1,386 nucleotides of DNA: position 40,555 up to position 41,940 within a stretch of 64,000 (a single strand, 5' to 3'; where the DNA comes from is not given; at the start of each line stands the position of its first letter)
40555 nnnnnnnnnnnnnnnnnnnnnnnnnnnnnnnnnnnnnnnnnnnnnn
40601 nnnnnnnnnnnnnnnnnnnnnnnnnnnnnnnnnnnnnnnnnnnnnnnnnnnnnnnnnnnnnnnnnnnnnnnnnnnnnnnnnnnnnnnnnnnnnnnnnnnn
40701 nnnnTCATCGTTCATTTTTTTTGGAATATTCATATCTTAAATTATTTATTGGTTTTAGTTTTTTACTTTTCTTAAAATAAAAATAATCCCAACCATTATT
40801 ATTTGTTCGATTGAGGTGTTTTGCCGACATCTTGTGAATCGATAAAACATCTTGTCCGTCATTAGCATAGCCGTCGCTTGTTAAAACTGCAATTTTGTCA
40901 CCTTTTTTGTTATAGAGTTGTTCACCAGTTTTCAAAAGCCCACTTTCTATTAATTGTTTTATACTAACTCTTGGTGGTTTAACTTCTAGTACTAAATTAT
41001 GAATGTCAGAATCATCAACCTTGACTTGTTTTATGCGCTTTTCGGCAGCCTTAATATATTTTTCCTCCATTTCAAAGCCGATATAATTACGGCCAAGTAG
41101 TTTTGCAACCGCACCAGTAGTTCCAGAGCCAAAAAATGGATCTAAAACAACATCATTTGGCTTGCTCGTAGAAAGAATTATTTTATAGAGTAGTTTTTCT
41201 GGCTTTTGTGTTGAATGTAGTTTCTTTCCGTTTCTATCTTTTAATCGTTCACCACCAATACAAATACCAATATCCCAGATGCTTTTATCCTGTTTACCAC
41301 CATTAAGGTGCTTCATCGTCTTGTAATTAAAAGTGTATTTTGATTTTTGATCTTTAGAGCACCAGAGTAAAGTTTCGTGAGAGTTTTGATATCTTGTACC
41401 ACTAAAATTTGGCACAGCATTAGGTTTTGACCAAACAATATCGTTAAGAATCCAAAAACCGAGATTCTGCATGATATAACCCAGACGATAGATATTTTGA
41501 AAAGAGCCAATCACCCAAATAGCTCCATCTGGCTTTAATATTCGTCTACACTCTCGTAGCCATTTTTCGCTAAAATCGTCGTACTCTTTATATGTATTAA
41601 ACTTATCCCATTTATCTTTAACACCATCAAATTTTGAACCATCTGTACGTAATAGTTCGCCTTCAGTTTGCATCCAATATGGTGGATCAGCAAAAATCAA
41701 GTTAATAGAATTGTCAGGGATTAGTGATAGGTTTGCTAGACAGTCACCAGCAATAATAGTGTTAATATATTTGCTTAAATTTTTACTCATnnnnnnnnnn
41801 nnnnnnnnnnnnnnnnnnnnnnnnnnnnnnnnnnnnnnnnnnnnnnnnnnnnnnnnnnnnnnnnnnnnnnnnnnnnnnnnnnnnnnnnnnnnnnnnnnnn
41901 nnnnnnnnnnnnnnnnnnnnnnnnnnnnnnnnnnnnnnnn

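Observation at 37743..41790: HinfI/CcrM-like R-M pair co-directional with two uncharacterised downstream genes, ending at the tmRNA 3' end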

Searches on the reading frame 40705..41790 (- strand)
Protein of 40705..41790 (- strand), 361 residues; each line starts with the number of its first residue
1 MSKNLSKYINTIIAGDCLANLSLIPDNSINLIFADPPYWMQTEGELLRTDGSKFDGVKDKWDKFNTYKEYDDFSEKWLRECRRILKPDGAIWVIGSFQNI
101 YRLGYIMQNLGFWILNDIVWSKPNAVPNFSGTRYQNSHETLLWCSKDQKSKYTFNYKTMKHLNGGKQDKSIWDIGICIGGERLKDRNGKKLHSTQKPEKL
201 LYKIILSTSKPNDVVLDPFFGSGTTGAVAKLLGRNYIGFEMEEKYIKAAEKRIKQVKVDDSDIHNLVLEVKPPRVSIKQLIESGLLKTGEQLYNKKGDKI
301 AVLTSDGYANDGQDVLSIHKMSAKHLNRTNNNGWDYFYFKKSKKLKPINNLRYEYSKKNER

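Call 4: search_protein_families(library=pfam, proteins=[window:40705-41790:-], max_evalue=0.1)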
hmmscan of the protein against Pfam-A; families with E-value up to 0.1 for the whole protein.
window:40705-41790:- (361 aa): 8 families
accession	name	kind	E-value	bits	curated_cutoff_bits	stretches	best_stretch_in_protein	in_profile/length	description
PF01555.25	N6_N4_Mtase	-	3.1e-70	237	26.7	1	29-251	1-221/221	DNA methylase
PF18755.6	RAMA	-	1.4e-12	48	35.2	1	270-360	14-106/107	Restriction Enzyme Adenine Methylase Associated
PF08241.18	Methyltransf_11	-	0.00022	22.2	21.2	0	75-92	77-94/95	Methyltransferase domain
PF13847.12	Methyltransf_31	-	0.00044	20.4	27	1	210-266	2-66/145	Methyltransferase domain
PF13649.12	Methyltransf_25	-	0.0014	19.7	27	0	215-266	1-58/97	Methyltransferase domain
PF01170.24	UPF0020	-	0.0044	17.2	22.3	0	206-251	23-68/197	RMKL-like, methyltransferase domain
PF03602.21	Cons_hypoth95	-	0.03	14.4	24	0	25-41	110-126/182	Conserved hypothetical protein 95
PF22511.2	PBP2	-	0.057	13.6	27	0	268-294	30-56/63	PolB1 Binding Protein 2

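Call 5: search_protein_families(library=padloc, proteins=[window:40705-41790:-], max_evalue=0.1)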
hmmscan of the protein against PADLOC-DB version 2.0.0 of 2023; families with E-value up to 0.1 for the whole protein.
window:40705-41790:- (361 aa): 75 families (the best 25 are shown)
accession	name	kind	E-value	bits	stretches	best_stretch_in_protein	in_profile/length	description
PDLC03216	MTase_II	-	2.7e-167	554.3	1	3-359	5-362/364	Type II methyltransferase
PDLC03738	oMTase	-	6.6e-138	457.5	1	4-354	15-367/376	orphan methyltransferase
PDLC03371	MTase_II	-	2.4e-83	277.6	1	6-257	7-256/260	Type II methyltransferase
PDLC03299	MTase_II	-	1.1e-48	164.3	2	6-160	11-149/296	Type II methyltransferase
PDLC03302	MTase_II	-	2.5e-47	159.9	1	10-256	5-263/626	Type II methyltransferase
PDLC03387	MTase_II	-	6.7e-42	141.6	2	101-259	129-280/289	Type II methyltransferase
PDLC03353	MTase_II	-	3.2e-36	123.2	1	3-256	3-253/260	Type II methyltransferase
PDLC03339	MTase_II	-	5e-33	112.4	2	181-263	202-281/399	Type II methyltransferase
PDLC03296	MTase_II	-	4.3e-29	99.9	1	5-273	4-268/336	Type II methyltransferase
PDLC03230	MTase_II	-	1e-28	98.7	1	7-254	33-283/360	Type II methyltransferase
PDLC03265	MTase_II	-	1.1e-28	98.7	2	11-139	26-140/333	Type II methyltransferase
PDLC03238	MTase_II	-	2.8e-28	97.1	1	11-266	125-376/428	Type II methyltransferase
PDLC03320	MTase_II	-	4.7e-27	92.9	2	150-259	176-280/289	Type II methyltransferase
PDLC03300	MTase_II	-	7.8e-27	92.1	1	7-256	9-279/302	Type II methyltransferase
PDLC03279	MTase_II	-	2.6e-26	90.1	1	29-254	378-585/587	Type II methyltransferase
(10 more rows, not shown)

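Call 6: search_protein_families(library=ncbifam, proteins=[window:40705-41790:-], max_evalue=0.1)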
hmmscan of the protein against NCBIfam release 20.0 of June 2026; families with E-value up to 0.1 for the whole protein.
window:40705-41790:- (361 aa): 8 families
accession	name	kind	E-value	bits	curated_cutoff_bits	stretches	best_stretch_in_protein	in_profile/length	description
NF050803.1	DnaMtaseCcrMCaul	equivalog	3.9e-142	473.3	830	1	9-354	3-349/350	adenine-specific DNA-methyltransferase CcrM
NF008572.0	PRK11524.1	equivalog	3.8e-42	144.4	292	2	7-160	12-148/294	adenine-specific DNA-methyltransferase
NF010253.0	PRK13699.1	subfamily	9.6e-23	81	244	2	187-257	139-209/226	DNA methyltransferase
TIGR01177.1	TIGR01177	hypoth_equivalog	8.7e-06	25.3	316.55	1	206-261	177-232/330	TIGR01177 family methyltransferase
NF043040.1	corrin_prot_MT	hypoth_equivalog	0.0027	17.1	180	0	197-260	27-90/216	corrinoid protein-associated methyltransferase CpaM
TIGR03534.1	RF_mod_PrmC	equivalog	0.032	13.7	199.1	1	10-95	140-219/253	peptide chain release factor N(5)-glutamine methyltransferase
NF040721.1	Trm14_Arch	equivalog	0.033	13.3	280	0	204-253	184-235/370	tRNA (guanine(6)-N2)-methyltransferase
NF045667.1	MTase_DVU1556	equivalog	0.052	13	155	0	75-92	101-118/213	DVU_1556 family methyltransferase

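Call 21: find_encoding_contigs(protein=window:40705-41790:-, flank=10000, max_places=6)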
Protein window:40705-41790:- (361 aa): 4 contigs read that carry it; 1 place shown.
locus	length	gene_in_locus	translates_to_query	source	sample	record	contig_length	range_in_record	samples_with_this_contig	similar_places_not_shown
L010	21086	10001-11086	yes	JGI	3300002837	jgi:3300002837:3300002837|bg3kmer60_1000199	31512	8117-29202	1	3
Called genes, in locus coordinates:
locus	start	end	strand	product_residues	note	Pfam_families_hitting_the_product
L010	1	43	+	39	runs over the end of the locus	-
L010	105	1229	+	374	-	PF00712:DNA_pol3_beta, PF02767:DNA_pol3_beta_2, PF02768:DNA_pol3_beta_3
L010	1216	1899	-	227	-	PF00072:Response_reg, PF00486:Trans_reg_C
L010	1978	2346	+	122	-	-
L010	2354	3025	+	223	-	PF18923:DUF5673 (weak)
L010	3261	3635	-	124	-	-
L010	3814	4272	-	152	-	PF27746:Small_heat_shock_put (weak), PF00011:HSP20, PF17886:ArsA_HSP20 (weak)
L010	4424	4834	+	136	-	-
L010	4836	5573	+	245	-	PF00588:SpoU_methylase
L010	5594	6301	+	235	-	PF02557:VanY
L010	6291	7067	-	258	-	PF03372:Exo_endo_phos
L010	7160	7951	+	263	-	-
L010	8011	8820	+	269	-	-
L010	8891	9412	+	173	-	-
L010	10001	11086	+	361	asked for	PF01555:N6_N4_Mtase, PF18755:RAMA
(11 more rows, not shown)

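Call 41: search_solved_structures(query=window:40705-41790:-, max_evalue=0.00001, show_alignments=1)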
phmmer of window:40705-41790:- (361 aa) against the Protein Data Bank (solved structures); distinct sequences matched with E-value up to 0.00001: 12.
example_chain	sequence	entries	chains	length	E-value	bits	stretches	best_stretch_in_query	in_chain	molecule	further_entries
6pbd_A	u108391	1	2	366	1.6e-114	385.7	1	10-354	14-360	Modification methylase CcrMI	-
1g60_A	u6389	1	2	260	4.3e-25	91.5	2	170-258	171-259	Adenine-specific Methyltransferase MboIIA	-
5hek_A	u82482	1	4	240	7.2e-25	90.8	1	29-254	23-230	Adenine specific DNA methyltransferase (DpnA)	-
5hfj_A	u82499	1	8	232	9.4e-25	90.4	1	28-254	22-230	Adenine specific DNA methyltransferase (DpnA)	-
9c3u_A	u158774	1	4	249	5.7e-19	71.4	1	16-254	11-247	Methyltransferase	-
8urk_A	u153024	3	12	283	6.7e-19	71.1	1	16-255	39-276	Methyltransferase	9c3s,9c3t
1nw8_A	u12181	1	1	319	9.9e-18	67.3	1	15-245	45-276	MODIFICATION METHYLASE RSRI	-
1eg2_A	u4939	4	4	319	1.1e-17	67.1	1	15-245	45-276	MODIFICATION METHYLASE RSRI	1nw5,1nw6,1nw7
8s9n_A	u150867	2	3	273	1e-15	60.7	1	3-255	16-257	DNA cytosine-N4 methyltransferase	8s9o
8s9m_A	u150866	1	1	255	7.8e-15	57.8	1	8-255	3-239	DNA cytosine-N4 methyltransferase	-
1boo_A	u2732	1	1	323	9.1e-13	51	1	187-268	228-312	PROTEIN (N-4 CYTOSINE-SPECIFIC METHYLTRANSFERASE PVU II)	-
2zie_A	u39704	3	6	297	1.4e-09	40.5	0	190-254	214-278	Putative modification methylase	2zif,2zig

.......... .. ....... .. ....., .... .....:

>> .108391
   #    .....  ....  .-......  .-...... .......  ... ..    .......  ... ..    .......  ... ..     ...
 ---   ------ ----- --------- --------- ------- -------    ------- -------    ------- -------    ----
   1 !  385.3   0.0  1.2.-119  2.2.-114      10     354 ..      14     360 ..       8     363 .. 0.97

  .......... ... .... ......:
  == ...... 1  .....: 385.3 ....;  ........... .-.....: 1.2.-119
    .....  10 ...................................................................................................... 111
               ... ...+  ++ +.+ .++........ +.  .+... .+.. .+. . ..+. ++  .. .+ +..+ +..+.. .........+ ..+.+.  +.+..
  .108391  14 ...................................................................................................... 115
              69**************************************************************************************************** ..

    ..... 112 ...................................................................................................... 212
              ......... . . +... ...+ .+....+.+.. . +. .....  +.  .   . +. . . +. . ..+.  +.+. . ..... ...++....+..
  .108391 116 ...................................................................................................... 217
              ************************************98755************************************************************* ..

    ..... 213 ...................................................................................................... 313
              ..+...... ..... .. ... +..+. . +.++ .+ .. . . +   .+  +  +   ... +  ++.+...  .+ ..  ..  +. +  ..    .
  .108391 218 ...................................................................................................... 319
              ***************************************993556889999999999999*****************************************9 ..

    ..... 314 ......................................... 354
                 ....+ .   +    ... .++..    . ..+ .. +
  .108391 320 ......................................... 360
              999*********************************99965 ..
